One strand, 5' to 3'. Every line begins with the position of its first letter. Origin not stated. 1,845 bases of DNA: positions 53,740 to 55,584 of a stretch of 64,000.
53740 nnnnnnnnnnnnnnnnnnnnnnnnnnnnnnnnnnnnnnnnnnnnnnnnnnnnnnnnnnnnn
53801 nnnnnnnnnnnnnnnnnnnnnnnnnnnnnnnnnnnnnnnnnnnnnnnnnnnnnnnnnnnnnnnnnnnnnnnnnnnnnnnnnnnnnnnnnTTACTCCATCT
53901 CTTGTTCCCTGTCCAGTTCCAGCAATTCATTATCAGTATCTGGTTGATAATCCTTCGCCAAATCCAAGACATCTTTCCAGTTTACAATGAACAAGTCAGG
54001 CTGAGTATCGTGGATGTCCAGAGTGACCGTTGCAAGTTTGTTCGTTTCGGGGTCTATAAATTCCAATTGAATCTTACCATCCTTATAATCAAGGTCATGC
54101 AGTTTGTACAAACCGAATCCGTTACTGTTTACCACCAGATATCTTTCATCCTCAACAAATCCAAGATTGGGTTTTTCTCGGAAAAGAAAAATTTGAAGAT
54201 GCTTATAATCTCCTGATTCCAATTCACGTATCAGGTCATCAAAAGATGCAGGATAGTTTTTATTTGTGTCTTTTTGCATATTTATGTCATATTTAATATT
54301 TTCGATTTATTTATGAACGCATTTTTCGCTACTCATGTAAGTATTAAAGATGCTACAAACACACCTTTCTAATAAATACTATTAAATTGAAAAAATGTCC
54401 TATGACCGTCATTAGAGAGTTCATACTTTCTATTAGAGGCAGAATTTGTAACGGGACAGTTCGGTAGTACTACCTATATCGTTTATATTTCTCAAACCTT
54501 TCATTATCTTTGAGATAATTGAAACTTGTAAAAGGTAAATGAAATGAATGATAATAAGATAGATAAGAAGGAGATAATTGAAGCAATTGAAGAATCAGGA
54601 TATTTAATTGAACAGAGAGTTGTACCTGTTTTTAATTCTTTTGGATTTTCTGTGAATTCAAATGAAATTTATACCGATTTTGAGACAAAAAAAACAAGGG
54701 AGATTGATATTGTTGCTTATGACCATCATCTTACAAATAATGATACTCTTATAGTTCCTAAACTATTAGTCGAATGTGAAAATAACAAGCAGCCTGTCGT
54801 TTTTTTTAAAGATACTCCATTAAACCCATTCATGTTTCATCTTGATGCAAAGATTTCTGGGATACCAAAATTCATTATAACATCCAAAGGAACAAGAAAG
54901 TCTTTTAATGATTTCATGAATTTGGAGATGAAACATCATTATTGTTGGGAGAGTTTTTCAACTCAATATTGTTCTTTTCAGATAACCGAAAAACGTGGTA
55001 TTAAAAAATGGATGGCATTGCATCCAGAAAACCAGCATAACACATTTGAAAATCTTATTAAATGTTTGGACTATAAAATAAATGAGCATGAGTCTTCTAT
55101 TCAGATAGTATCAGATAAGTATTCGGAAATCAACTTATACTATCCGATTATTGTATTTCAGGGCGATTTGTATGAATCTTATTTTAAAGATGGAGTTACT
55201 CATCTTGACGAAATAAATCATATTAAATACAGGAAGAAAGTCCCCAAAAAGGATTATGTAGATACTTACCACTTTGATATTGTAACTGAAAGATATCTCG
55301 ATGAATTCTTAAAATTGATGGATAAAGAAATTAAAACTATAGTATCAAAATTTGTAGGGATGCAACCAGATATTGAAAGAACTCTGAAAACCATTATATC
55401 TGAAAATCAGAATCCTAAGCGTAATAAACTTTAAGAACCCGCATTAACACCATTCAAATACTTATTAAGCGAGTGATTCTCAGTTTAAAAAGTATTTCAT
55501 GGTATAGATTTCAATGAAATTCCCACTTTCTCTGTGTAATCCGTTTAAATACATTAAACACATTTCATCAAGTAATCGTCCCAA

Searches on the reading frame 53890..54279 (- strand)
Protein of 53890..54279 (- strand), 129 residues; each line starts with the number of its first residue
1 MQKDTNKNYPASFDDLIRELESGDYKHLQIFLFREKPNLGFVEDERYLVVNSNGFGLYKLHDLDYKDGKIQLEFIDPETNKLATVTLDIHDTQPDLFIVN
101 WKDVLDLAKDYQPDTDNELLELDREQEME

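Call 14: search_protein_families(library=pfam, proteins=[window:53890-54279:-], max_evalue=0.01)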
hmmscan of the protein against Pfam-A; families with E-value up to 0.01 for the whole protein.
window:53890-54279:- (129 aa): 0 families

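Call 91: search_protein_families(library=padloc, proteins=[window:53890-54279:-], max_evalue=0.01)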
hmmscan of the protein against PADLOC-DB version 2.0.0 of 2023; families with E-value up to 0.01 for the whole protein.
window:53890-54279:- (129 aa): 0 families

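Call 92: search_protein_families(library=ncbifam, proteins=[window:53890-54279:-], max_evalue=0.01)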
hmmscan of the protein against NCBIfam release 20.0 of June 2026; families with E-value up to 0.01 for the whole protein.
window:53890-54279:- (129 aa): 0 families

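Call 111: search_protein_families(library=phrogs, proteins=[window:53890-54279:-], max_evalue=0.01)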
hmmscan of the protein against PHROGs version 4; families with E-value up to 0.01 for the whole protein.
window:53890-54279:- (129 aa): 1 family
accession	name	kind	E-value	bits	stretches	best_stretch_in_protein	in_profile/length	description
phrog_20795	-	unknown function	0.00063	21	1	29-119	70-157/172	-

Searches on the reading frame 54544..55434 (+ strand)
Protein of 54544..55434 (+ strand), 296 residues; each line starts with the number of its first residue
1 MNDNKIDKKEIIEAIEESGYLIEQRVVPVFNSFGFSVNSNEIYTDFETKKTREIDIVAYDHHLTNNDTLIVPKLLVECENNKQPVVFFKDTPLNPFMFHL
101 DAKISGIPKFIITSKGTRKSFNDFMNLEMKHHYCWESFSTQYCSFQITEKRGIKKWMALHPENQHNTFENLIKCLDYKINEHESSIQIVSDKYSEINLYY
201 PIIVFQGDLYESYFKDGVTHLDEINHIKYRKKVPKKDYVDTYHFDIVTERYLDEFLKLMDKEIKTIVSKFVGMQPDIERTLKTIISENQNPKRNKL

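Call 14: search_protein_families(library=pfam, proteins=[window:54544-55434:+], max_evalue=0.01)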
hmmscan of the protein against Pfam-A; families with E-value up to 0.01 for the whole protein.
window:54544-55434:+ (296 aa): 1 family
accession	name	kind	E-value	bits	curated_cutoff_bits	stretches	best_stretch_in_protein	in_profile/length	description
PF25238.1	OGFOD2-like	-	0.001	19.5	31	0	92-158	7-74/123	OGFOD2-like domain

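Call 91: search_protein_families(library=padloc, proteins=[window:54544-55434:+], max_evalue=0.01)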
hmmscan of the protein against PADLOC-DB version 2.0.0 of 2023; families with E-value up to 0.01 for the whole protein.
window:54544-55434:+ (296 aa): 0 families

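Call 92: search_protein_families(library=ncbifam, proteins=[window:54544-55434:+], max_evalue=0.01)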
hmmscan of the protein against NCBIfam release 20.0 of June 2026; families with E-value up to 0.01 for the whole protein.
window:54544-55434:+ (296 aa): 0 families

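Call 111: search_protein_families(library=phrogs, proteins=[window:54544-55434:+], max_evalue=0.01)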
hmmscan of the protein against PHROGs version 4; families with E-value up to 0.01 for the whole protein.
window:54544-55434:+ (296 aa): 0 families
